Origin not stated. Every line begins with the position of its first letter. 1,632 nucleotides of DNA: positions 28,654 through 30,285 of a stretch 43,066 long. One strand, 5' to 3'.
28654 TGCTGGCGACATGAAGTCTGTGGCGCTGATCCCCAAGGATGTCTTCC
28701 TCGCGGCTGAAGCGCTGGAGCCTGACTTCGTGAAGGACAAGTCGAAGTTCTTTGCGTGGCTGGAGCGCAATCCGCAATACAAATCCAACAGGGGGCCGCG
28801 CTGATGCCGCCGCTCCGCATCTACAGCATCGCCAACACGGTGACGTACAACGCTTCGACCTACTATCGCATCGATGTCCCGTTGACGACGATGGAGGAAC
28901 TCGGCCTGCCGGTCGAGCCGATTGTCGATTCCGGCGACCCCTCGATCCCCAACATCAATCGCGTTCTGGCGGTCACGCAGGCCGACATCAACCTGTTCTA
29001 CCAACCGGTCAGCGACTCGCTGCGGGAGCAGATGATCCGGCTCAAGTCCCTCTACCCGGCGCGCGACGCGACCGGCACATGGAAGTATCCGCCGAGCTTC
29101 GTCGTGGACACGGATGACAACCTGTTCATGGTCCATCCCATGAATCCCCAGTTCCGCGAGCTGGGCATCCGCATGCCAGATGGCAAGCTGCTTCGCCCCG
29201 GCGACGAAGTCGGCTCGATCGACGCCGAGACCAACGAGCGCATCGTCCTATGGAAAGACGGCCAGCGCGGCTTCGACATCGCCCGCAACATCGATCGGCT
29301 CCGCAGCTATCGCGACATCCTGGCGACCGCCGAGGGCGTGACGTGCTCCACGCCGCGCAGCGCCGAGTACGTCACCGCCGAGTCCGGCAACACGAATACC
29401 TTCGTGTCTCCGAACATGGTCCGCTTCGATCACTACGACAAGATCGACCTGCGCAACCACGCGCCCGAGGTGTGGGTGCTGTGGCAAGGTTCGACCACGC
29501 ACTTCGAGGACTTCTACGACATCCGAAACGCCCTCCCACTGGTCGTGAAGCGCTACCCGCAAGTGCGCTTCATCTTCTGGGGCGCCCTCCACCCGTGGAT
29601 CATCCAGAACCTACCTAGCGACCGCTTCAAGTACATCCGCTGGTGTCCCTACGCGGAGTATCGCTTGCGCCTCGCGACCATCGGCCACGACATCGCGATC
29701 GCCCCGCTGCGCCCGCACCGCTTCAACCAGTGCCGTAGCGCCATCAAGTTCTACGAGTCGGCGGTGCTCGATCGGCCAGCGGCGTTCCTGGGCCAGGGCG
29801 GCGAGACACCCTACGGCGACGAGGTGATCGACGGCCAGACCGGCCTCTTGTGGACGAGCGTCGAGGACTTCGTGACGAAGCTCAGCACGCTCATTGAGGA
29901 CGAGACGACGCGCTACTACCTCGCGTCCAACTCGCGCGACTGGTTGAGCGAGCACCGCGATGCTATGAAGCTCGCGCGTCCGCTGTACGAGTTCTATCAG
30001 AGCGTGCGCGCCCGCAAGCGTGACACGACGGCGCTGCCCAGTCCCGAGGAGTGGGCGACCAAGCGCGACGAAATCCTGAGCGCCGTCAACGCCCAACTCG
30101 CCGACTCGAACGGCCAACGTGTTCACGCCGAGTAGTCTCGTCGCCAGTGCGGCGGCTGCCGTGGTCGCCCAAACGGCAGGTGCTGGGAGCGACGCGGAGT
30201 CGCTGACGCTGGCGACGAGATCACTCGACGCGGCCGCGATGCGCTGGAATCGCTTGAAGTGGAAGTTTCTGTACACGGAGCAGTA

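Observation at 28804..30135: Second glycosyltransferase (GT-B-like) placed just downstream of the capsid gene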

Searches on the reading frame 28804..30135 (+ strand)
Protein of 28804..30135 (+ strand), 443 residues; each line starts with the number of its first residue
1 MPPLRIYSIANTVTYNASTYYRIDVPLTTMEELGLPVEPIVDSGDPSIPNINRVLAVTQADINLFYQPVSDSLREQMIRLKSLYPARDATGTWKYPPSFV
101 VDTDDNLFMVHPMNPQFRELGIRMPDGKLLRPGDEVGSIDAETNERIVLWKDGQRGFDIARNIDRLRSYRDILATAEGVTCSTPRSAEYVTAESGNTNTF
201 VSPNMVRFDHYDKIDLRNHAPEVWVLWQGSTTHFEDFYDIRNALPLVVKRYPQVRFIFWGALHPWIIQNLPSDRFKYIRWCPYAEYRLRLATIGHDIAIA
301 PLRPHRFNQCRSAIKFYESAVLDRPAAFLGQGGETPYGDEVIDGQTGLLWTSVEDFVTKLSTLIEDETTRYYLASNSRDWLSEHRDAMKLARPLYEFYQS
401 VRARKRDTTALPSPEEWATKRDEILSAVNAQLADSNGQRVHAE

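Call 4: search_protein_families(library=pfam, proteins=[window:28804-30135:+], max_evalue=0.01)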
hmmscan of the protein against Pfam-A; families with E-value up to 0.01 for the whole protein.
window:28804-30135:+ (443 aa): 0 families

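Call 5: search_protein_families(library=phrogs, proteins=[window:28804-30135:+], max_evalue=0.01)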
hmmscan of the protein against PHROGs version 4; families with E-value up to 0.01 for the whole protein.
window:28804-30135:+ (443 aa): 1 family
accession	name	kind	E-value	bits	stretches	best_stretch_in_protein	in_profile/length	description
phrog_7162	-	moron, auxiliary metabolic gene and host takeover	3.4e-20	73.5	1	170-384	88-291/309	glycosyltransferase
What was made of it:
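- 28804..30135 (+): Divergent GT4-like GT-B glycosyltransferase, 443 aa. It is a core gene of the phage clade. PHROG 7162 E 3e-20 (call 5).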

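Call 6: search_dna_similar(query=window:28804-30135:+, collection=phages, mode=protein, max_rows=40)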
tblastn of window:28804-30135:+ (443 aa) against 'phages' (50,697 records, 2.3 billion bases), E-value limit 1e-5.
Records with a match: 5; places in all: 5; records where one place covers at least 80% of the query: 0.
Best place of each record, by identity: <60% 5.
By first word of the organism name: Streptomyces 4; Caudoviricetes 1.
By host as written in the record: Streptomyces griseofuscus ATCC 23916 2; Streptomyces mirabilis NRRL B-2400 2; - 1.
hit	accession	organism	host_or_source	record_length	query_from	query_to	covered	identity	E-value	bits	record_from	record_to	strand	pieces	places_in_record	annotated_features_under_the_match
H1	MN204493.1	Streptomyces phage Zuko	Streptomyces griseofuscus ATCC 23916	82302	154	412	58%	27.7%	1e-11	73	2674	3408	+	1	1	5: glycosyltransferase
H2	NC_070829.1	Streptomyces phage Zuko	Streptomyces griseofuscus ATCC 23916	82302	154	412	58%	27.7%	1e-11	73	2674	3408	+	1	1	5: glycosyltransferase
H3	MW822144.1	Streptomyces phage KimJongPhill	Streptomyces mirabilis NRRL B-2400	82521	154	412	58%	26.2%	1e-13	79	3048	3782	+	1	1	6: glycosyltransferase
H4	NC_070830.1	Streptomyces phage KimJongPhill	Streptomyces mirabilis NRRL B-2400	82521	154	412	58%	26.2%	1e-13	79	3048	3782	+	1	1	6: glycosyltransferase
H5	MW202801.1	Caudoviricetes sp.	Manatee Spring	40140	173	383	48%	23.9%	4e-14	81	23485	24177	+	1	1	glycosyltransferase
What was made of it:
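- On Phage virion-glycosylation systems (mycobacteriophage type): tblastn against 50,697 phage records at E<=1e-5 found only two Streptomyces phages (four records) and one uncultured phage, and no mycobacteriophage (call 6).
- Closest known: Mycobacteriophage virion glycosylation. Different: No detectable homology to those GTs (call 6).
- Closest known: Streptomyces phages Zuko and KimJongPhill gp5/gp6 glycosyltransferase. Same: These are the nearest hits among cultured phages (26-28% identity over residues 154-412, call 6).
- No homology to mycobacteriophage GTs was detected at tblastn E<=1e-5 (call 6).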

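Call 7: search_solved_structures(query=window:28804-30135:+, max_evalue=10, show_alignments=3)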
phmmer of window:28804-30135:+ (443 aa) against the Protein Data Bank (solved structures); distinct sequences matched with E-value up to 10: 3.
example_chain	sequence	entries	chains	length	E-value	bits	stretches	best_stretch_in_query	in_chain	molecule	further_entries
8dqd_A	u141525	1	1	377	0.26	13.3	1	337-399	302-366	N, N'-diacetylbacillosaminyl-diphospho-undecaprenol alpha-1,3-N-acetylgalactosaminyltransf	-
8dvw_A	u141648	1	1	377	0.26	13.3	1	337-399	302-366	N, N'-diacetylbacillosaminyl-diphospho-undecaprenol alpha-1,3-N-acetylgalactosaminyltransf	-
8dvz_A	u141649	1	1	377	0.26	13.3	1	337-399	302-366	N, N'-diacetylbacillosaminyl-diphospho-undecaprenol alpha-1,3-N-acetylgalactosaminyltransf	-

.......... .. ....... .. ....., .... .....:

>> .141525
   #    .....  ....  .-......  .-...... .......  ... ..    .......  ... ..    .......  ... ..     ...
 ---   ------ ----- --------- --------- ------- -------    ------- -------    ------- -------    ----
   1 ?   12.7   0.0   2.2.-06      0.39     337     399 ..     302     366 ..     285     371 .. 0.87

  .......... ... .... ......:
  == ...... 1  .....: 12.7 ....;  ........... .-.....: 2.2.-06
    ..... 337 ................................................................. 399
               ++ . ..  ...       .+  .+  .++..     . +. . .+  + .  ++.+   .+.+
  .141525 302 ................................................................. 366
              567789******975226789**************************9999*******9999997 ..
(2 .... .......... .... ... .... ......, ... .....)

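Call 8: search_protein_families(library=ncbifam, proteins=[window:28804-30135:+], max_evalue=1)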
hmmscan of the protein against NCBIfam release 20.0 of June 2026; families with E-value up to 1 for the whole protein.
window:28804-30135:+ (443 aa): 2 families
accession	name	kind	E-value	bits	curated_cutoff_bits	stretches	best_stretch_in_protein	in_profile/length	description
NF038229.1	Glyco4_Geo_Pelo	equivalog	7.1e-05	22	400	1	341-401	276-336/338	GPMC system family 4 glycosyltransferase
TIGR04063.1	stp3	hypoth_equivalog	0.2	10.5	442.05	1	230-400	221-394/397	TIGR04063 family PEP-CTERM/XrtA system glycosyltransferase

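Call 15: find_homologous_proteins(query=window:28804-30135:+, max_evalue=0.001)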
Query window:28804-30135:+ (443 aa): 117 proteins with E <= 0.001 among 5350 candidates.
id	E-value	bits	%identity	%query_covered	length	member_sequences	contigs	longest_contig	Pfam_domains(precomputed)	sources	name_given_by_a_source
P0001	0.0e+0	1031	100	100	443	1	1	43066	-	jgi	-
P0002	3.6e-222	756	73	98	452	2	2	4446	-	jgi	jgi:hypothetical protein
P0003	2.6e-218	743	73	95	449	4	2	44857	-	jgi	-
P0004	7.1e-201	686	69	98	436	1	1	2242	-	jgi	jgi:hypothetical protein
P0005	8.4e-167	574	76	72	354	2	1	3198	-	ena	-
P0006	4.1e-152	525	54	94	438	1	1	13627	-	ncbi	-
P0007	2.8e-147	509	55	93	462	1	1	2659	-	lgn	-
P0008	6.2e-140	485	51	98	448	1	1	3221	-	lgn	-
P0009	1.1e-138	481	50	93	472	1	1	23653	PF13524.13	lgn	-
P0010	6.3e-137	475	50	93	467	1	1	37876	-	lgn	-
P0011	1.6e-131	457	52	86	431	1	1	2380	-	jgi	jgi:hypothetical protein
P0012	2.8e-128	447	47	95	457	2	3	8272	-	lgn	-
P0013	2.6e-125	437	49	91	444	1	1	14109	-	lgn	-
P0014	4.8e-121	423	50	92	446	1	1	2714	PF00534.27,PF13524.13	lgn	-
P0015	3.5e-120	420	47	91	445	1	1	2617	PF00534.27,PF13524.13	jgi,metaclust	metaclust:\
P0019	2.4e-116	407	47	88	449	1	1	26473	PF00534.27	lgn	-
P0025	2.4e-114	401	46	94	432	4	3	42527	PF00534.27,PF13524.13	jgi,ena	-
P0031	9.4e-112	392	44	91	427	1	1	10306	PF00534.27,PF13692.13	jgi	jgi:glycosyltransferase involved in cell wall biosynthesis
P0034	2.7e-110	387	42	94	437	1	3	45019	-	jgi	jgi:glycosyltransferase involved in cell wall biosynthesis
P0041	1.2e-108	382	43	95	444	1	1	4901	PF13524.13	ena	-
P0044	6.9e-108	379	42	94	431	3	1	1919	PF13524.13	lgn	-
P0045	8.5e-108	379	41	94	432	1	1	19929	PF13524.13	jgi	jgi:glycosyltransferase involved in cell wall biosynthesis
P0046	5.1e-106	373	41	93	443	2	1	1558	PF00534.27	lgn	-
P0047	6.9e-106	373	42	94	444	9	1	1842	PF13524.13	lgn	-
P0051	2.0e-105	371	44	91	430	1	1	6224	PF13524.13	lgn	-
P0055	9.7e-104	366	42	93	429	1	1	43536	PF13524.13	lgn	-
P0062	1.4e-101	359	41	94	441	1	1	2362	PF00534.27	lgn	-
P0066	7.8e-100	353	43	91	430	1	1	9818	PF13524.13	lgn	-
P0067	9.0e-100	353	41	91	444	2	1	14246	PF13524.13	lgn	-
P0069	6.8e-98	346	43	94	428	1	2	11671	PF00534.27,PF13524.13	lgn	-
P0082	4.9e-92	327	43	91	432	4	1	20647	PF00534.27,PF13692.13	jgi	jgi:glycosyltransferase involved in cell wall biosynthesis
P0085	1.0e-89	320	43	91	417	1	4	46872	PF13524.13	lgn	-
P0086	4.4e-89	317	42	90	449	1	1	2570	PF00534.27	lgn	-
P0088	9.4e-88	313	41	93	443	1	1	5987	PF00534.27,PF13692.13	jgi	-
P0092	1.4e-85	306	40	93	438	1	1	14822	PF13524.13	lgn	-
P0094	1.6e-85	306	39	91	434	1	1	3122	PF13524.13,PF13692.13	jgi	-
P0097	6.5e-84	300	40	91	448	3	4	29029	PF00534.27,PF13692.13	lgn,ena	-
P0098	2.4e-83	299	39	98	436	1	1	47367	PF00534.27,PF13524.13,PF13692.13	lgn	-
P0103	5.0e-79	284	39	93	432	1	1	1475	PF00534.27,PF13524.13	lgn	-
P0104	1.6e-78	283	40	91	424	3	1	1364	PF13524.13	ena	-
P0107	7.0e-77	277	38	93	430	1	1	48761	PF13524.13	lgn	-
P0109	2.0e-74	269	38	93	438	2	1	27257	PF00534.27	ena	-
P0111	9.9e-74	267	37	92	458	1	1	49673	-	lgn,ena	-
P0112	2.8e-73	265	37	91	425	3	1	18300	PF13692.13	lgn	-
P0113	1.4e-67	247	35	91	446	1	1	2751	PF00534.27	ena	-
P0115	3.1e-57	212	45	48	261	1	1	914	PF00534.27,PF13524.13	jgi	jgi:glycosyltransferase involved in cell wall biosynthesis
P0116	3.0e-14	71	34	48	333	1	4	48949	PF00534.27,PF13524.13,PF13692.13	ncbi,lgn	-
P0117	7.4e-11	60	28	47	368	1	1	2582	PF13524.13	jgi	jgi:O-antigen biosynthesis protein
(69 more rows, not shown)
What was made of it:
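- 28804..30135 (+): 117 homologues (call 15).
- A distant homologue is labelled 'O-antigen biosynthesis protein' by JGI (P0117, call 15).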

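Call 19: find_encoding_contigs(protein=P0003, flank=10000, max_places=2)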
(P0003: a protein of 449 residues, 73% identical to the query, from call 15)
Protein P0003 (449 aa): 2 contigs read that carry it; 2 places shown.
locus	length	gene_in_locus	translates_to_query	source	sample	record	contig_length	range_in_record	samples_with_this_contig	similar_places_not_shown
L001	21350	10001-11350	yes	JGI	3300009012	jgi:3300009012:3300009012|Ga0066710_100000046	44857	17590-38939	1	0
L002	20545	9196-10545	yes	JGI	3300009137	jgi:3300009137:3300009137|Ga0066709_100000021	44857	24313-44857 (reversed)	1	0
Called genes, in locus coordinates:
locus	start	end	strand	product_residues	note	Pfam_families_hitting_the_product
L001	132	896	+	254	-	-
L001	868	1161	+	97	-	-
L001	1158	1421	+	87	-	-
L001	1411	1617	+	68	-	-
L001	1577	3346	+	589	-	-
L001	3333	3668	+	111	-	-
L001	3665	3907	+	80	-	-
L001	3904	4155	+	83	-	-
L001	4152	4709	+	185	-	-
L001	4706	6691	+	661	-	PF23899:SU10_portal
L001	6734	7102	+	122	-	-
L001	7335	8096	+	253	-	-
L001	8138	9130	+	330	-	PF17236:SU10_MCP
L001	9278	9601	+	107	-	-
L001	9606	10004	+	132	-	-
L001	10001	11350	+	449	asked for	-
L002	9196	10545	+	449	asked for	-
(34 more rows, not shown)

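Call 20: find_encoding_contigs(protein=P0111, flank=10000, max_places=1)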
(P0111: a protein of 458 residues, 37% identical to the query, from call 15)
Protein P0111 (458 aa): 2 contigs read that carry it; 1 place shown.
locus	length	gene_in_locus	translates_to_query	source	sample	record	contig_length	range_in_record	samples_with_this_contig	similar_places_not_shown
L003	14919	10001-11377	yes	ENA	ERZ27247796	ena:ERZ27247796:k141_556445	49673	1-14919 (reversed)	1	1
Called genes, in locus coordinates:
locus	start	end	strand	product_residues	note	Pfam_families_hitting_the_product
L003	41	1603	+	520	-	-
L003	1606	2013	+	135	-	-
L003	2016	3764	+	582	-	-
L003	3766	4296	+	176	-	PF02945:Endonuclease_7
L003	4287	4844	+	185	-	PF13482:RNase_H_2 (weak)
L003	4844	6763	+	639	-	PF23899:SU10_portal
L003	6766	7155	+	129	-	-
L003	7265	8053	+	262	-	-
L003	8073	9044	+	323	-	PF17236:SU10_MCP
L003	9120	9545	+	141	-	-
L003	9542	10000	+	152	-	-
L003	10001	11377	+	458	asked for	-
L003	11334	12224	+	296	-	-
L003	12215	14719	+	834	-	-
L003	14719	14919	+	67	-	?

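Call 21: find_encoding_contigs(protein=P0098, flank=10000, max_places=1)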
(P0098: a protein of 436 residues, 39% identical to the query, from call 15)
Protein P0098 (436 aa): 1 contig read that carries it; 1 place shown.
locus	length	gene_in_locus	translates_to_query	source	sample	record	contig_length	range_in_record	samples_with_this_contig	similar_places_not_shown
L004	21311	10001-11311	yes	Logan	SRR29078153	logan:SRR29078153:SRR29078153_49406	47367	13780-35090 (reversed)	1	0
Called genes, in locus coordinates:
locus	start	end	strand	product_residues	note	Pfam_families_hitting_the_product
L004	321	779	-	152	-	-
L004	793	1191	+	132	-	-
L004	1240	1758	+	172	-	-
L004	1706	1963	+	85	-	-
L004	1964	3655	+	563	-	-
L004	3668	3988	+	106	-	-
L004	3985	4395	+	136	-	PF01467:CTP_transf_like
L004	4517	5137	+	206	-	-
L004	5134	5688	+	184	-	-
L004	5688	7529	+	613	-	PF23899:SU10_portal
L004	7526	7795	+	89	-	-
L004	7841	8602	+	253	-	-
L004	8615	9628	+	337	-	PF17236:SU10_MCP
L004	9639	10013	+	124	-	-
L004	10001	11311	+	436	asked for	PF00534:Glycos_transf_1, PF13692:Glyco_trans_1_4 (faint), PF13524:Glyco_trans_1_2 (faint)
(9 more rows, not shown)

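Call 22: find_encoding_contigs(protein=P0034, flank=10000, max_places=1)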
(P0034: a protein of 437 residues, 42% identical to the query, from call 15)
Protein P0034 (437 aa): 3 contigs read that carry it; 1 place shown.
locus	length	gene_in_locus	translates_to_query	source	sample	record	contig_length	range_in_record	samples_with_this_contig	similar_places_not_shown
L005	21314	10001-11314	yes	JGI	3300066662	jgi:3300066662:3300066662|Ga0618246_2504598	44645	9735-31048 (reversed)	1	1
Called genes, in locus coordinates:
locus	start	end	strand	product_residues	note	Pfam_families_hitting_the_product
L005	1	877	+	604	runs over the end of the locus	-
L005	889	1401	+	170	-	PF13392:HNH_3 (weak)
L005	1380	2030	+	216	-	PF05050:Methyltransf_21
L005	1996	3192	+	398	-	PF08421:Methyltransf_13, PF13489:Methyltransf_23, PF08484:Methyltransf_14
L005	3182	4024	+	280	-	-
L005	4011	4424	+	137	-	-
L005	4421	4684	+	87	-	PF14063:DUF4254 (faint)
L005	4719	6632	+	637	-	PF23899:SU10_portal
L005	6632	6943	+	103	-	-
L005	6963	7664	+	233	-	-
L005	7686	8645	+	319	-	PF17236:SU10_MCP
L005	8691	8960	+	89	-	-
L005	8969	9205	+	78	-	-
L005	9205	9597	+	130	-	-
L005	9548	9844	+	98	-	-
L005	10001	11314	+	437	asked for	-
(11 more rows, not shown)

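Call 23: predict_structure(alignment_id=A1)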
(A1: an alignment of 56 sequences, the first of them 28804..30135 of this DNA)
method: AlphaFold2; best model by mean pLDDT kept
length: 443 residues; sequences in the alignment: 56
mean_pLDDT: 94.2   pTM: 0.91
mean pLDDT of the five models: 94.2, 93.8, 93.6, 93.6, 93.3
residues with pLDDT >= 90: 386; 70-90: 48; 50-70: 4; < 50: 5
segments of 3 or more residues with pLDDT < 50: 439-443
pLDDT, mean of each block of 10 residues (from residue 1): 93 87 97 98 93 94 97 95 89 94 97 95 96 94 92 98 98 98 98 98 98 90 95 89 96 97 92 96 94 97 95 97 98 96 98 98 98 98 98 98 96 92 88 64 38
secondary structure, 60 per line:
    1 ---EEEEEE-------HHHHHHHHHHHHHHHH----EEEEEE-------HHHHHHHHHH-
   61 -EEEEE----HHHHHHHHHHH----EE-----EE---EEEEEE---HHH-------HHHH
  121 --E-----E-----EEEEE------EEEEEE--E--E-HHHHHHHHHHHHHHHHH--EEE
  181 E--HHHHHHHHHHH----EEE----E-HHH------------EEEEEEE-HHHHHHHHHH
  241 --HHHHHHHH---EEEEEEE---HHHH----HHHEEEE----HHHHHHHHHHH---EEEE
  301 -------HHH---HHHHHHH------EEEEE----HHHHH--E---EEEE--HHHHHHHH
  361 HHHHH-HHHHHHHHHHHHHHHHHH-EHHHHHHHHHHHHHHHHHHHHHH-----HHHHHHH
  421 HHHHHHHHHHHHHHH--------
elements in order: E4-9 H17-32 E37-42 H50-59 E62-66 H71-81 E98-103 H117-120 E135-139 E146-151 H159-175 E178-181 H184-194 E199-201 E223-229 H231-240 H243-250 E254-260 H264-267 E275-278 H283-293 E297-300 H314-320 E327-331 H336-340 E347-350 H353-365 H367-384 H387-408 H414-435
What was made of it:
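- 28804..30135 (+): AF2 pLDDT 94.2, pTM 0.91 (call 23).
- On GT-B fold glycosyltransferase superfamily: DSSP shows two beta-alpha-beta domains, residues 4-201 and 223-350, plus C-terminal helices (call 23).
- Fold: AF2 pLDDT 94.2, pTM 0.91 (call 23).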

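Call 24: get_annotated_region(hit=H5, flank=8000)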
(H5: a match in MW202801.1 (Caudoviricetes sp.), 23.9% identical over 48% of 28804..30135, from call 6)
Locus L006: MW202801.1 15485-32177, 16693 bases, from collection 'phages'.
description: Podoviridae sp. isolate ctQWt234, complete genome.
organism: Caudoviricetes sp. (NCBI taxid 2832643)
taxonomy: Viruses; Duplodnaviria; Heunggongvirae; Uroviricota; Caudoviricetes
host: -; source: Manatee Spring; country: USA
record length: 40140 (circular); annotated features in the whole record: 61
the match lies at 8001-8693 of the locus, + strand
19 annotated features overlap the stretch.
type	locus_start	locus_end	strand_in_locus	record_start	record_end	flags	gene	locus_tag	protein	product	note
CDS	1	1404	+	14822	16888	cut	-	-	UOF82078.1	head to tail joining protein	-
CDS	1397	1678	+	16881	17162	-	-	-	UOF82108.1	hypothetical protein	-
CDS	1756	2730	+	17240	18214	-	-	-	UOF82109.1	hypothetical protein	-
CDS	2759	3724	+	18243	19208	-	-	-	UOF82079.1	major capsid protein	-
CDS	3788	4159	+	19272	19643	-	-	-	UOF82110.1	hypothetical protein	-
CDS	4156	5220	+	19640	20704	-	-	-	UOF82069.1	putative fe/-s oxidoreductase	-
CDS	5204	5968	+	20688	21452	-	-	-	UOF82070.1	putative glycosyltransferase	-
CDS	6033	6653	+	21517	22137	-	-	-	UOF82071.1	phytanoyl-CoA dioxygenase (phyH)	-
CDS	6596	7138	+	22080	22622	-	-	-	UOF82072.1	drev methyltransferase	-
CDS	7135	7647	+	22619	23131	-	-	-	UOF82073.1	nodB-like protein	-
CDS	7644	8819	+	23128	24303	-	-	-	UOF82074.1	glycosyltransferase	-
CDS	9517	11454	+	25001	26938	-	-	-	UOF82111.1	phage stabilization protein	-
CDS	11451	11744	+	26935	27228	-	-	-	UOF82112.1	hypothetical protein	-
CDS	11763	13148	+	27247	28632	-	-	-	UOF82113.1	hypothetical protein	-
CDS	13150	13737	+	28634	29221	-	-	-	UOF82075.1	ribosomal-protein-L7/L12-serine acetyltransferase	-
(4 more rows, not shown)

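Call 27: fold_search(model_id=the predicted structure, library=pdb)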
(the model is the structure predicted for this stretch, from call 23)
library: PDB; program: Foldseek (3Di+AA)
matches with E <= 10: 1475; with E <= 0.001: 366
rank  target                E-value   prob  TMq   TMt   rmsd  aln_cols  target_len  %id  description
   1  6kih_A                6.1e-14  1.00  0.59  0.64   5.6       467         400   12  Sucrose-phosphate synthase (tll1590) from Thermosynechococcus elongatus (released 2020-05-27)
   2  8dqd                  5.6e-13  1.00  0.52  0.61   7.1       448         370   13  Structure of the Campylobacter concisus glycosyltransferase PglA (released 2024-01-17)
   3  6kih_B                6.7e-13  1.00  0.59  0.64   5.2       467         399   12  Sucrose-phosphate synthase (tll1590) from Thermosynechococcus elongatus (released 2020-05-27)
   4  2gej                  2.0e-12  1.00  0.57  0.68   5.9       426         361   14  Crystal Structure of phosphatidylinositol mannosyltransferase (PimA) from Mycobacterium smegmatis in complex with GDP-Ma (released 2007-04-03)
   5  8dvz                  2.2e-12  1.00  0.50  0.59   7.6       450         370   12  Structure of the Campylobacter concisus glycosyltransferase PglA R282V variant (released 2024-01-17)
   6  6zn1                  2.6e-12  1.00  0.55  0.60   7.7       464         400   11  Trehalose transferase bound to alpha-D-glucopyranosyl-beta-galactopyranose from Thermoproteus uzoniensis (released 2021-01-20)
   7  6tvp_A                3.9e-12  1.00  0.57  0.64   6.1       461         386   12  Structure of Mycobacterium smegmatis alpha-maltose-1-phosphate synthase GlgM (released 2020-04-22)
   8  8dvw                  3.9e-12  1.00  0.52  0.61   7.4       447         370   12  Structure of the Campylobacter concisus glycosyltransferase PglA R203Q (released 2024-01-17)
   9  3c48_A                3.9e-12  1.00  0.37  0.41  10.9       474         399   12  Structure of the retaining glycosyltransferase MshA: The first step in mycothiol biosynthesis. Organism: Corynebacteri (released 2008-03-25)
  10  3mbo_C                5.2e-12  1.00  0.59  0.69   5.7       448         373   12  Crystal Structure of the Glycosyltransferase BaBshA bound with UDP and L-malate (released 2010-09-29)
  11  3c48_B                6.2e-12  1.00  0.40  0.44   9.9       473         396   12  Structure of the retaining glycosyltransferase MshA: The first step in mycothiol biosynthesis. Organism: Corynebacteri (released 2008-03-25)
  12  7qsg_A                6.5e-12  1.00  0.59  0.68   5.3       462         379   12  Methylmannose polysaccharide mannosyltransferase from M. hassiacum (released 2023-01-25)
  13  3mbo_A                7.8e-12  1.00  0.59  0.70   5.8       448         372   13  Crystal Structure of the Glycosyltransferase BaBshA bound with UDP and L-malate (released 2010-09-29)
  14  6zjh_AAA              1.1e-11  1.00  0.54  0.60   7.2       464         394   11  Trehalose transferase from Thermoproteus uzoniensis soaked with trehalose (released 2020-11-25)
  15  4xsu_B                1.2e-11  1.00  0.54  0.64   6.2       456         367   13  Crystal structure of Anabaena Alr3699/HepE in complex with UDP and glucose (released 2016-01-13)
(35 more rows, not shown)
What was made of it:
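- On GT-B fold glycosyltransferase superfamily: 366 PDB matches at E<=1e-3, and all 50 listed are GT-B-fold proteins (mostly glycosyltransferases, plus UDP-GlcNAc 2-epimerases) (call 27).
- Closest known: Retaining GT4 GT-B glycosyltransferases. Same: Best structural matches have Foldseek E 6e-14 to 1e-10 and TM up to 0.70 normalised to the target (call 27).
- Closest known: Chlorovirus PBCV-1 capsid glycosylation by virus-encoded GTs. Same: The NY2A GT-B is among the structural matches (rank 46, call 27).
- Structural neighbours PglA, PimA and TarM act on lipid-linked or wall glycans (call 27).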
